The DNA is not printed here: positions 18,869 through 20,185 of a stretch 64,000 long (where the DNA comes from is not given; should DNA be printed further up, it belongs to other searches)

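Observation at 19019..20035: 338-aa orphan ORF with atypical composition convergent on a CBS-domain gene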

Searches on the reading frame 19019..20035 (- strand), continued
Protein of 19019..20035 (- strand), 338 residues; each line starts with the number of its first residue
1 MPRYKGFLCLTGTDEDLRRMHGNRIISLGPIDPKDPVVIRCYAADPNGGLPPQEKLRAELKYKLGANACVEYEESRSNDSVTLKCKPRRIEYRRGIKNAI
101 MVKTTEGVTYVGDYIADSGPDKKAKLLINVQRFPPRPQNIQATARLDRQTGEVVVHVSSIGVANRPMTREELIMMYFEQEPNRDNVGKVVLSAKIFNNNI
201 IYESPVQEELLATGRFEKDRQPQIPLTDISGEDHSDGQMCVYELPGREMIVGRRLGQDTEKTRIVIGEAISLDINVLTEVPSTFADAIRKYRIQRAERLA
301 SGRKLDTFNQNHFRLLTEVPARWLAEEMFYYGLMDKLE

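Call 58: find_related_loci(query=A4, collection=metagenome_contigs, flank=6000)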
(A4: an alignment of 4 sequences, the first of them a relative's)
Query A4 (303 aa) in metagenome_contigs; peptide patterns used: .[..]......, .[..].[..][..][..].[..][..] (x = any residue, [..] = any of these).
352 stretches matched a pattern, but none encodes a relative of the query by tblastn (E <= 1e-3).

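Call 61: fold_search(model_id=the predicted structure, library=viral)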
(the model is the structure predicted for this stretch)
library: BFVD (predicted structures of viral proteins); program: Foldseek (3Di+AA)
matches with E <= 10: 642; with E <= 0.001: 0
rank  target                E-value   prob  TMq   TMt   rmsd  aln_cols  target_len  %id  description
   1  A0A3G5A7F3            1.3e-02  0.93  0.23  0.40  15.5       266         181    9  Uncharacterized protein [Hyperionvirus sp.]
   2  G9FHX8                1.7e-02  1.00  0.17  0.55   9.9       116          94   10  (no name in the UniProt tables at hand)
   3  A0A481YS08            2.9e-02  0.14  0.11  0.10  23.5       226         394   11  SprT-like family protein [Marseillevirus LCMAC101]
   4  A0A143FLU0            4.3e-02  0.08  0.11  0.11  24.6       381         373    9  (no name in the UniProt tables at hand)
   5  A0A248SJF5            5.0e-02  0.82  0.17  0.42  10.3       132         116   13  (no name in the UniProt tables at hand)
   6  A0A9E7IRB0            5.6e-02  0.96  0.16  0.48  15.4       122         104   12  (no name in the UniProt tables at hand)
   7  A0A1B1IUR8            5.6e-02  0.72  0.14  0.27  12.1       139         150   14  (no name in the UniProt tables at hand)
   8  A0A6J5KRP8            6.0e-02  0.63  0.14  0.28  11.5       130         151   12  DUF6948 domain-containing protein [uncultured Caudovirales phage]
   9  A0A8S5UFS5            6.3e-02  0.08  0.11  0.14  16.1       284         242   12  Uncharacterized protein [Myoviridae sp. ctcyQ27]
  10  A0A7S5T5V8            6.7e-02  0.10  0.11  0.07  21.7       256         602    9  (no name in the UniProt tables at hand)
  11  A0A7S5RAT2            8.3e-02  0.89  0.16  0.43   7.9       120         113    9  (no name in the UniProt tables at hand)
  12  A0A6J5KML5            9.3e-02  0.87  0.10  0.26   8.9        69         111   17  Uncharacterized protein [uncultured Caudovirales phage]
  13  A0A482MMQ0            9.3e-02  0.51  0.11  0.28  10.1        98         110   13  Uncharacterized protein [Burkholderia phage BcepSauron]
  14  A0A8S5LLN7            9.9e-02  0.97  0.17  0.64   6.7       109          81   11  Uncharacterized protein [Siphoviridae sp. ctvok7]
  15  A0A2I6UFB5            9.9e-02  0.06  0.08  0.14  21.6       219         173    9  Uncharacterized protein [Klebsiella phage vB_Kpn_F48]
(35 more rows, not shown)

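Call 65: list_cluster_members(proteins=[window:19019-20035:-, window:3695-4537:-, window:9531-10064:+, window:20083-21579:-, window:17862-19013:+])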
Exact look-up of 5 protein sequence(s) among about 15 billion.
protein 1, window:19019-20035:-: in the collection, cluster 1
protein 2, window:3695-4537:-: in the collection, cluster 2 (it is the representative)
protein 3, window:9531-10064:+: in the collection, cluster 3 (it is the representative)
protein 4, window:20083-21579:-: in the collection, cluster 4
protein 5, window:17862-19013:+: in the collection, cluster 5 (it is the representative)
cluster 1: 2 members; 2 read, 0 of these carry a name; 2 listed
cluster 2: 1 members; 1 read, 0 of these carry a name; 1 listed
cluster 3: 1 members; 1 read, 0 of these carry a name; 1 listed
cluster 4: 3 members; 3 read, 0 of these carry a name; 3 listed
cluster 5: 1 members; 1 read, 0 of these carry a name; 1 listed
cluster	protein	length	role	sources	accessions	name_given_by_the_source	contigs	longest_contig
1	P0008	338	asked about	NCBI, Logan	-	-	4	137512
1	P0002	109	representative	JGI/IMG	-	-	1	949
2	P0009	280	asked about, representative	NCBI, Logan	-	-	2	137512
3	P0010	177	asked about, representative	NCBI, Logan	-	-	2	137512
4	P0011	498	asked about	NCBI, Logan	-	-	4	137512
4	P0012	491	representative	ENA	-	-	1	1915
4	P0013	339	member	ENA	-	-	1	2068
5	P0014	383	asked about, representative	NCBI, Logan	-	-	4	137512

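Call 68: find_encoding_contigs(protein=window:19019-20035:-, flank=2000, max_places=6)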
Protein window:19019-20035:- (338 aa): no gene with exactly this product is on record in the collection.

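Call 77: search_protein_families(library=pfam, proteins=[L003:3-545:+], max_evalue=5)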
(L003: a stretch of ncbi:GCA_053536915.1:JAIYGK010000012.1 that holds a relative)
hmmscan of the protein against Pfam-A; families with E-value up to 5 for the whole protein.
L003:3-545:+ (180 aa): 0 families
